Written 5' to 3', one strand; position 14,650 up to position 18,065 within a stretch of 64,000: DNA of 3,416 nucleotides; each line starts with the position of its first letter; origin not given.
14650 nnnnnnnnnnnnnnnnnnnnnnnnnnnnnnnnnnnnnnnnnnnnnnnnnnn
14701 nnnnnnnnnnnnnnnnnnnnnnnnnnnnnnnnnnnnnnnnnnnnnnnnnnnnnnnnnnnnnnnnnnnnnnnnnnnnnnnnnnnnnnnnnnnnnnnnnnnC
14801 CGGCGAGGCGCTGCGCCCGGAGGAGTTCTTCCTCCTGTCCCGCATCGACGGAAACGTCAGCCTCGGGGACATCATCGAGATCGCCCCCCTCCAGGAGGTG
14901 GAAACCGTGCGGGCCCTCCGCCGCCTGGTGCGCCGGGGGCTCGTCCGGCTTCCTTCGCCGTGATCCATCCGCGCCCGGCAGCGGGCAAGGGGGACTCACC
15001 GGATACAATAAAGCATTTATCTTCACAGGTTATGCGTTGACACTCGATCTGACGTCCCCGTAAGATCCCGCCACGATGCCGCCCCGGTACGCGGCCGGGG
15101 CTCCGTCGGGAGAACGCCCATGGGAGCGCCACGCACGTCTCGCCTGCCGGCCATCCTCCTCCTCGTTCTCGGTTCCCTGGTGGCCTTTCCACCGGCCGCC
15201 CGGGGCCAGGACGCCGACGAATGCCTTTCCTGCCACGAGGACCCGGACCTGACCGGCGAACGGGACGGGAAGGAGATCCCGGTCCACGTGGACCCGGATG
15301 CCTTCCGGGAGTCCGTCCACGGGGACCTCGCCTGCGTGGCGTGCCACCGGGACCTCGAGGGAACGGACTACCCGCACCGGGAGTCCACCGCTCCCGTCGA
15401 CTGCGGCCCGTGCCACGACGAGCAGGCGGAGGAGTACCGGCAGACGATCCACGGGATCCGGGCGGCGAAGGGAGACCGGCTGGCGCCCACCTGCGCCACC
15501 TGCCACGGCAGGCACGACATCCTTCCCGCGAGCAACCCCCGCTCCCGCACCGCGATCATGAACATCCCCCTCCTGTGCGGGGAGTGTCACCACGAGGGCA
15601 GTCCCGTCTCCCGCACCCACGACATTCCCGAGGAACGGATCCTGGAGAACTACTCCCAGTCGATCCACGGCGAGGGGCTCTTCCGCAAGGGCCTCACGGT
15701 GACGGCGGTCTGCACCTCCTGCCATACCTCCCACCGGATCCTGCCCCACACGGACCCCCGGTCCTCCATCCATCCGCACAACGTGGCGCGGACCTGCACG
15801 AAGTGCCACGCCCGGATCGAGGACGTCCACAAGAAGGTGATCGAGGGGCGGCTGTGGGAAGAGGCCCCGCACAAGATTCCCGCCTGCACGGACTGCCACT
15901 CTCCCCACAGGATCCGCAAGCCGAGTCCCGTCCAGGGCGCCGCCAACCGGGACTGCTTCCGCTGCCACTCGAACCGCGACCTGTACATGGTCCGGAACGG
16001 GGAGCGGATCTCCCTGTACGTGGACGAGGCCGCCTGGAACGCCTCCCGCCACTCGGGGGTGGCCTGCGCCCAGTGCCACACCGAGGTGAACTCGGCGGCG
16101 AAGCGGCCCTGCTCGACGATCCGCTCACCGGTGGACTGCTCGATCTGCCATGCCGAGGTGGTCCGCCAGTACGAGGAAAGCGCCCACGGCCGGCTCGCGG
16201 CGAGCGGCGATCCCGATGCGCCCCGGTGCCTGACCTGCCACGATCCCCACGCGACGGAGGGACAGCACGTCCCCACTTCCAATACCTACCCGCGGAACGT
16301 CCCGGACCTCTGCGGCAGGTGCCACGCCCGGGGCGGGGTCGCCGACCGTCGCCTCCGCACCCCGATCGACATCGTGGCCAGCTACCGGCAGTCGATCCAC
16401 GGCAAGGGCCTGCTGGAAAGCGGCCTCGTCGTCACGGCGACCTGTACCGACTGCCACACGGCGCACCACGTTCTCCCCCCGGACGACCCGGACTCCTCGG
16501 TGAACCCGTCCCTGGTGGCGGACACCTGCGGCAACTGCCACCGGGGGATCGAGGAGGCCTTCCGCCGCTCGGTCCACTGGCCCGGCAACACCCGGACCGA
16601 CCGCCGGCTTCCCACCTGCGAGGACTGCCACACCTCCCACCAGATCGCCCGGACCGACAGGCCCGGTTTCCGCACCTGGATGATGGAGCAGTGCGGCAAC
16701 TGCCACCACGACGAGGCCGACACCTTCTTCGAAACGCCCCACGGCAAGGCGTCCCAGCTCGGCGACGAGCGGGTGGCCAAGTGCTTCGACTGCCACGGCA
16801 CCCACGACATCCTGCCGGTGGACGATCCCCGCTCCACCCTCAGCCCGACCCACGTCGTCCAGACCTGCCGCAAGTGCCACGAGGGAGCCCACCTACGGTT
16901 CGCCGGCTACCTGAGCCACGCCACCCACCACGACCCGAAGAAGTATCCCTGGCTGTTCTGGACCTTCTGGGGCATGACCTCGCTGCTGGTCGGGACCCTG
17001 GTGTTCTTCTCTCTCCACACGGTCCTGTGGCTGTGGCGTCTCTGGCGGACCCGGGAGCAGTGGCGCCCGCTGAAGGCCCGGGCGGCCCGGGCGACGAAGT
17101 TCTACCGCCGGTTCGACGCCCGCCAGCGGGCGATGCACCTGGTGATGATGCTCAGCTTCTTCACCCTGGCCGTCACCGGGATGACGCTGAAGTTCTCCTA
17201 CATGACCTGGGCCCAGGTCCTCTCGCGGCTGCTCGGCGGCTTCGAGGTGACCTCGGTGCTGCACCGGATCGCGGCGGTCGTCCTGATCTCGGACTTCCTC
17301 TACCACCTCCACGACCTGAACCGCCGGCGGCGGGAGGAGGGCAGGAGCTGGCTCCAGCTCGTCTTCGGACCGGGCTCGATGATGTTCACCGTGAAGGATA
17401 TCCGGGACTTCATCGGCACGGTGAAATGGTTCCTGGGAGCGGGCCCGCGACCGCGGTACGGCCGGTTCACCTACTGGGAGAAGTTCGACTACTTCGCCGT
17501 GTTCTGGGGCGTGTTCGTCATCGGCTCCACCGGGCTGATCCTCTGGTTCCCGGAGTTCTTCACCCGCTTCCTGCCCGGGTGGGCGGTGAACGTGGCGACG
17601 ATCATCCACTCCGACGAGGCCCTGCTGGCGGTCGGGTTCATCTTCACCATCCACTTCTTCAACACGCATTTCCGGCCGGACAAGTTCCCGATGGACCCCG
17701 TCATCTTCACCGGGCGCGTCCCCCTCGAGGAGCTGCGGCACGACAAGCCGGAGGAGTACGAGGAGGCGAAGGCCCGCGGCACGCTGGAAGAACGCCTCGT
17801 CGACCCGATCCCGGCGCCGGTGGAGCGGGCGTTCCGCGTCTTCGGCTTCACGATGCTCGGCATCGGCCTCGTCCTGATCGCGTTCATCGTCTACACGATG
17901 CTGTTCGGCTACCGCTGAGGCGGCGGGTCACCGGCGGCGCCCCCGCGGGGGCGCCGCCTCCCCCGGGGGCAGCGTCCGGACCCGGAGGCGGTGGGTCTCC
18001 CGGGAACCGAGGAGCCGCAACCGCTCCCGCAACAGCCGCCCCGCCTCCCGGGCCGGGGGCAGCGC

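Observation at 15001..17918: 19-heme cytochrome c fused to a cytochrome b membrane domain, driven by a conspicuously AT-rich promoter island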

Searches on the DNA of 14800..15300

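Call 57: search_rna_families(source=window, start=14800, end=15300, threshold=evalue, max_evalue=1)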
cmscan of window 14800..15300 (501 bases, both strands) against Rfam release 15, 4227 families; matches with E-value up to 1: 0.
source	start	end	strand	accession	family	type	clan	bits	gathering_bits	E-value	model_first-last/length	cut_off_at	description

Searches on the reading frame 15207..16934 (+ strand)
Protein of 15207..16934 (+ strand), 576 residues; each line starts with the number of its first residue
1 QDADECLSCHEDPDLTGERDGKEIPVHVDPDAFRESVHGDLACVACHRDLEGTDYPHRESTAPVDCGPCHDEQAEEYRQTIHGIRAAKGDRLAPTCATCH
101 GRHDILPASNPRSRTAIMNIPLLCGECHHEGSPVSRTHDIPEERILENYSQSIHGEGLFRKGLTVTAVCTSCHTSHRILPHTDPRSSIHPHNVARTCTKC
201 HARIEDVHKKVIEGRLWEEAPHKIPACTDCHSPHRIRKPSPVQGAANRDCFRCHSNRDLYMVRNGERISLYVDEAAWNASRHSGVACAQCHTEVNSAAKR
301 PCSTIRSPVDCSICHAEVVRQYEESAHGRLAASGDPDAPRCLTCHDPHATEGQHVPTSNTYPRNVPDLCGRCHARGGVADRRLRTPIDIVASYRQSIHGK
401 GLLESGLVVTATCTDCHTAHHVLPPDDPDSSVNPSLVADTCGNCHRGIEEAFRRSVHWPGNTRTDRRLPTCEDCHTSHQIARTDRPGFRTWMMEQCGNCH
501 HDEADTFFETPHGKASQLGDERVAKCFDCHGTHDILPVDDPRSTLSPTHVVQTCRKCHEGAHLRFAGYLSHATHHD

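Call 60: predict_structure(alignment_id=A2)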
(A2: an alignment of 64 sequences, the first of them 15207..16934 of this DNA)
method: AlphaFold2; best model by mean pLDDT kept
length: 576 residues; sequences in the alignment: 64
mean_pLDDT: 78.1   pTM: 0.55
mean pLDDT of the five models: 78.1, 74.3, 71.2, 63.6, 60.8
residues with pLDDT >= 90: 90; 70-90: 368; 50-70: 87; < 50: 31
segments of 3 or more residues with pLDDT < 50: 157-165, 236-245, 570-576
pLDDT, mean of each block of 10 residues (from residue 1): 76 85 87 91 87 72 86 91 88 89 91 85 77 69 59 53 54 82 81 76 63 53 59 50 55 91 88 87 80 78 83 83 95 92 90 83 88 88 80 79 60 88 91 84 82 86 79 70 73 81 79 79 82 84 83 80 57 40
secondary structure, 60 per line:
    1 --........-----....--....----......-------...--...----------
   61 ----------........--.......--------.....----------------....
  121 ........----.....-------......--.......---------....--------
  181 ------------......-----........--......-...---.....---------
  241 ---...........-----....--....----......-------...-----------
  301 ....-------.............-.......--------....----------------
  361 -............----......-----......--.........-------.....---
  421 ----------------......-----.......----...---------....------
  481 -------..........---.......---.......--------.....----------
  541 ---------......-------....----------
elements in order: H3-10 E16-19 E22-25 H30-35 H71-78 H81-87 H96-100 H117-128 H133-137 H145-150 H153-159 H169-172 H193-198 H204-211 H214-219 H227-231 H244-254 E260-263 E266-269 H274-279 H301-304 H312-324 H326-332 H341-344 H362-373 H378-383 H389-394 H397-405 H413-417 H437-442 H448-454 H471-474 H488-497 H501-507 H511-517 H526-530 H550-555 H563-566

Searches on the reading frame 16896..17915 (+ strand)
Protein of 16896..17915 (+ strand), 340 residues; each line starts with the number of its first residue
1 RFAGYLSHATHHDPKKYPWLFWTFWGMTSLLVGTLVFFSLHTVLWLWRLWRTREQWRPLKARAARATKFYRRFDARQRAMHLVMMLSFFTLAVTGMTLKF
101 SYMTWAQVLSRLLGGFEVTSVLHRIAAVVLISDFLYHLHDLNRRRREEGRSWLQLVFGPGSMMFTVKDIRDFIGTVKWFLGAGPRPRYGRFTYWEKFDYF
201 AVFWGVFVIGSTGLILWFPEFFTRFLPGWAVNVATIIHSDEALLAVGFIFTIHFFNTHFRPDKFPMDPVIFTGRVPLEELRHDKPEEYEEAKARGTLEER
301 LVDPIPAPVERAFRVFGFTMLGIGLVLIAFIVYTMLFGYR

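Call 37: search_solved_structures(query=window:16896-17915:+, max_evalue=10, show_alignments=3)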
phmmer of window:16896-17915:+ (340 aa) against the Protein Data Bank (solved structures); distinct sequences matched with E-value up to 10: 1.
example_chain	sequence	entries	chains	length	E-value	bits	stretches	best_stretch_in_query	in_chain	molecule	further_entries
1kqf_C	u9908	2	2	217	0.00013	24.3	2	187-257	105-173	FORMATE DEHYDROGENASE, NITRATE-INDUCIBLE, CYTOCHROME B556(FDN) SUBUNIT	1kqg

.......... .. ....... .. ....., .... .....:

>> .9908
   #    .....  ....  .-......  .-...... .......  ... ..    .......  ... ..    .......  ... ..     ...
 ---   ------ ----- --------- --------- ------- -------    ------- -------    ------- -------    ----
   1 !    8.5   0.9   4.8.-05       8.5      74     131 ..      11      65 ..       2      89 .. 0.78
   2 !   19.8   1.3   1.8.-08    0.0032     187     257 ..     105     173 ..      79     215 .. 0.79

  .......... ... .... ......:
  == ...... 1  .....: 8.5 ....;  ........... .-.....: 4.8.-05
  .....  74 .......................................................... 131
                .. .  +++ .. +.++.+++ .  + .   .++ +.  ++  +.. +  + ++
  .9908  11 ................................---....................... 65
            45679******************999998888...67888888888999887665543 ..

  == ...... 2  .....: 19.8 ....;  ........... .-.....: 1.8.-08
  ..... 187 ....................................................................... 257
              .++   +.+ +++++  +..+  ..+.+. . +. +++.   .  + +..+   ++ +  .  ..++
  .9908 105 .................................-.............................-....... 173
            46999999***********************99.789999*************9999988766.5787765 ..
